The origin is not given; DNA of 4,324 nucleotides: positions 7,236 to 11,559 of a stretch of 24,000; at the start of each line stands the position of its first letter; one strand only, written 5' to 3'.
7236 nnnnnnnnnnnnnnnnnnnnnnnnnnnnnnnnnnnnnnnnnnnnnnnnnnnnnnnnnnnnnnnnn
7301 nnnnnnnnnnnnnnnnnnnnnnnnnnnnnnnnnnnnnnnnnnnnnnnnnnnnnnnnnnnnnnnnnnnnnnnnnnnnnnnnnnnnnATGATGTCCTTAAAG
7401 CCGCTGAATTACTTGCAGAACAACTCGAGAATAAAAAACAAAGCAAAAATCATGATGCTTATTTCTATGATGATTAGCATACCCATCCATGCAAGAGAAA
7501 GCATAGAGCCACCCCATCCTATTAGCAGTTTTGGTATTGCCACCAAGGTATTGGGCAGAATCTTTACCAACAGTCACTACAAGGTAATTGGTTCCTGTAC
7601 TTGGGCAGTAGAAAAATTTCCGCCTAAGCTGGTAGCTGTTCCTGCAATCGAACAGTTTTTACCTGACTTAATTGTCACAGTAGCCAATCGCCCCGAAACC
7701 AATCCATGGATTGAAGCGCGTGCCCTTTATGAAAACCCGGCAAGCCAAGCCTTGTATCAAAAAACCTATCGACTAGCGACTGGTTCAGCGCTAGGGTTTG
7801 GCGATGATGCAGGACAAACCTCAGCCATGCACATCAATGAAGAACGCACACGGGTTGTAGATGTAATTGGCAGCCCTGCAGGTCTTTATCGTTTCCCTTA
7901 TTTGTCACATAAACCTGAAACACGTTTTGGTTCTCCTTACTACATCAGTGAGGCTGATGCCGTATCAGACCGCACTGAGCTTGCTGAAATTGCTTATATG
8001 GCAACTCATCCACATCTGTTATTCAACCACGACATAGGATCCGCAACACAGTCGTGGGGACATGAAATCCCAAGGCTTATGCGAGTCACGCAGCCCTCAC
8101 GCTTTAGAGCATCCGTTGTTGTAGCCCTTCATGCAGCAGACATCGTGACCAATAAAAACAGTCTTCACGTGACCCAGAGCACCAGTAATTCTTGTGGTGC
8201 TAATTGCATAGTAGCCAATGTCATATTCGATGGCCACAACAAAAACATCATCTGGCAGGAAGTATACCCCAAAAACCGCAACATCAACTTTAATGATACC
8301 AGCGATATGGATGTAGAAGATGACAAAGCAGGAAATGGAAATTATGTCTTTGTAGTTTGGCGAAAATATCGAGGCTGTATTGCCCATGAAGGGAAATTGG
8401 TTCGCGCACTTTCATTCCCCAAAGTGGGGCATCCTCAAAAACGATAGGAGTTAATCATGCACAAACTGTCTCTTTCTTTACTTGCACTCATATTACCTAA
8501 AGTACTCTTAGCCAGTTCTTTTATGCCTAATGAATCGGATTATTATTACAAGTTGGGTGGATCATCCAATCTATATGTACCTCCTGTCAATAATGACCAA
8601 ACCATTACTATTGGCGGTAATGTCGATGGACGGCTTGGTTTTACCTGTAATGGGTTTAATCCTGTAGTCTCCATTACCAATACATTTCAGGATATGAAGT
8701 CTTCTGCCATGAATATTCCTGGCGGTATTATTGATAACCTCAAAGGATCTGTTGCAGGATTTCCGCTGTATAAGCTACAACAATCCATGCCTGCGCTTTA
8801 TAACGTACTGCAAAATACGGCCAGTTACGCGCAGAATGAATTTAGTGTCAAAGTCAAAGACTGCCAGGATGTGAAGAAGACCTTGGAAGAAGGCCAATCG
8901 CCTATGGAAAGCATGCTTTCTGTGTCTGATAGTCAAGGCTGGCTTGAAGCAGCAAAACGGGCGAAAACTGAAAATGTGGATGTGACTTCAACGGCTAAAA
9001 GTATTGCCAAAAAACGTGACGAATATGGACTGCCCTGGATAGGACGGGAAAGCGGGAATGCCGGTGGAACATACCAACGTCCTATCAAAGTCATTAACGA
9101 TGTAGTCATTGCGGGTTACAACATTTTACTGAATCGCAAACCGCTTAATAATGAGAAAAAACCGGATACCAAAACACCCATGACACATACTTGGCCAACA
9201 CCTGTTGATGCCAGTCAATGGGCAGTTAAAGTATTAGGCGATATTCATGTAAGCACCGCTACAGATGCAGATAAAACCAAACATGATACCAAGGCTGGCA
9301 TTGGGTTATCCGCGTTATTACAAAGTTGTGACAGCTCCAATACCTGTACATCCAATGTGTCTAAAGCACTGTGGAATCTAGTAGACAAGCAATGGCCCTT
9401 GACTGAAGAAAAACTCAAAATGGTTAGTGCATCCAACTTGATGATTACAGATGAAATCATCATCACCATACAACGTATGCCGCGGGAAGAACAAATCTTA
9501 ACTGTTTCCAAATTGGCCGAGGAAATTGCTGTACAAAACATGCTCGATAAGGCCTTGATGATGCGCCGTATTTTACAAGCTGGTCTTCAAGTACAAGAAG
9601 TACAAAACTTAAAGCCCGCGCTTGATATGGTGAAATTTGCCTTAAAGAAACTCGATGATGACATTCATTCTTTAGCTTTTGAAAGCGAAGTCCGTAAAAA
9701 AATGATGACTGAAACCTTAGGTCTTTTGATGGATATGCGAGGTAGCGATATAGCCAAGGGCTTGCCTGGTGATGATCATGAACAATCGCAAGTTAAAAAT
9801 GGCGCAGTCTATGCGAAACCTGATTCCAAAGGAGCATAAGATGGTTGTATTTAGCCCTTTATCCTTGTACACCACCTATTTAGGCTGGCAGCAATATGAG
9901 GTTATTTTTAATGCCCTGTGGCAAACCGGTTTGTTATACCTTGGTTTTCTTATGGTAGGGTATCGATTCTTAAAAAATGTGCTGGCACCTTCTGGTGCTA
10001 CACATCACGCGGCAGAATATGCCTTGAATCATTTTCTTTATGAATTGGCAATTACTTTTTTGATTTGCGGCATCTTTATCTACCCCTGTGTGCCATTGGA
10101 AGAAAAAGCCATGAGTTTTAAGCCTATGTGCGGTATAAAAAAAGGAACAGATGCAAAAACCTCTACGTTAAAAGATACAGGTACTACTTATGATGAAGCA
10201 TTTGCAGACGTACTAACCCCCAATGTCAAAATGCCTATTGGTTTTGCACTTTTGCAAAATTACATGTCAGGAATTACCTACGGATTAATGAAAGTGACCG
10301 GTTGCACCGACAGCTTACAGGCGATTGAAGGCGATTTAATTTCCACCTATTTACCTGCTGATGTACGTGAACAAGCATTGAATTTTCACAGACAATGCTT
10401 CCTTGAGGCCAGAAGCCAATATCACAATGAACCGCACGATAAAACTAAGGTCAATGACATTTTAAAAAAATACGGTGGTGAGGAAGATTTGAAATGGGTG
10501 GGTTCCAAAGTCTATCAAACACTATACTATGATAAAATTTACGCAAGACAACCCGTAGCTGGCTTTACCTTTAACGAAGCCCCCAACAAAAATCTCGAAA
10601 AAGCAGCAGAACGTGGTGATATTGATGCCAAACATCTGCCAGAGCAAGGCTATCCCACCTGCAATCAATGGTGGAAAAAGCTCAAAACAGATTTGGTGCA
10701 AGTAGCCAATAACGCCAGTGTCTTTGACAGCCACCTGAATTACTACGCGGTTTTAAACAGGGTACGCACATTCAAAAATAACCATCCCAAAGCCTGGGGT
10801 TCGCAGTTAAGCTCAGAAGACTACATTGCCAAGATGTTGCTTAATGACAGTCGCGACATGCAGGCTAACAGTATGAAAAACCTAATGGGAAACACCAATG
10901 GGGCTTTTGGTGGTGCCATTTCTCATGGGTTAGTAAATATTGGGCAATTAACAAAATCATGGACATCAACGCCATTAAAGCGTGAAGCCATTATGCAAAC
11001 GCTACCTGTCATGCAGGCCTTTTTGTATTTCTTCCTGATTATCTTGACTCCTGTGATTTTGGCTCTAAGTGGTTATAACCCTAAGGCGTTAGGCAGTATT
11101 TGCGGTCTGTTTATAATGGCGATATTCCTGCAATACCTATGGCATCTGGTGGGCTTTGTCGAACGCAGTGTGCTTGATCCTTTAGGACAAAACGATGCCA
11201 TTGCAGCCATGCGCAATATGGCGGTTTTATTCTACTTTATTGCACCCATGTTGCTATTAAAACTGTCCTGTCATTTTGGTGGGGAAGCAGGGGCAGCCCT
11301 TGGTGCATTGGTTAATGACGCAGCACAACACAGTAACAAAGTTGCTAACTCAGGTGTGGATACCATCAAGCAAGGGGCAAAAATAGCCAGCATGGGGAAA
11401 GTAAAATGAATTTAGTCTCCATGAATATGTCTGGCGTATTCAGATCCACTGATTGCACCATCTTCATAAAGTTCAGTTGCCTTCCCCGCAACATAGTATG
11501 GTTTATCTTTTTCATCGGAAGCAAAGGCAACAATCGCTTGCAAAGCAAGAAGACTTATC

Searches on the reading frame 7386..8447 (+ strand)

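Call 46: search_protein_families(library=pfam, proteins=[window:7386-8447:+], max_evalue=0.001)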
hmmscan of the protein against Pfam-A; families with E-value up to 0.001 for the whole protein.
window:7386-8447:+ (353 aa): 1 family
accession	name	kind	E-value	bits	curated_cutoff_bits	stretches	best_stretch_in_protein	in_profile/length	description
PF06834.16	TraU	-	3.5e-25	89.4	26.5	1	78-332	45-305/306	TraU protein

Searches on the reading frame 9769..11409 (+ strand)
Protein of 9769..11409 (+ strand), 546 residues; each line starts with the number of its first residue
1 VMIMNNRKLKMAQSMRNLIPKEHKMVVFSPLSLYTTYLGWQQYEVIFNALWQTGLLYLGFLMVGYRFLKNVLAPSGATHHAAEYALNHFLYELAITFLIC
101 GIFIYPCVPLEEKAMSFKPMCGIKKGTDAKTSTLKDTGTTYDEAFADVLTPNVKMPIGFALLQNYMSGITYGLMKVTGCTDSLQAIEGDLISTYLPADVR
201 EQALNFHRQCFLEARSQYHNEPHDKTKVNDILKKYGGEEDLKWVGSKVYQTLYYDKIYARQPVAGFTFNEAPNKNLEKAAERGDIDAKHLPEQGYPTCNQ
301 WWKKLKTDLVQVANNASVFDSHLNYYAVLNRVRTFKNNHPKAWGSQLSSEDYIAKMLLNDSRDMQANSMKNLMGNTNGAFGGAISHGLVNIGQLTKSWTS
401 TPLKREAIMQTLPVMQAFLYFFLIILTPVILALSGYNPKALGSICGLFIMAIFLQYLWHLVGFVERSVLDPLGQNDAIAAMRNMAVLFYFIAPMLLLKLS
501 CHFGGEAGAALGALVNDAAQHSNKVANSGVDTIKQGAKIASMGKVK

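Call 46: search_protein_families(library=pfam, proteins=[window:9769-11409:+], max_evalue=0.001)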
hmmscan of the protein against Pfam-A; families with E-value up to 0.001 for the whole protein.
window:9769-11409:+ (546 aa): 1 family
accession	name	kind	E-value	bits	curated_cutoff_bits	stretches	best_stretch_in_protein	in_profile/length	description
PF07916.16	TraG_N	-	1.4e-48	166.4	36.1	1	33-518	2-457/462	TraG-like protein, N-terminal region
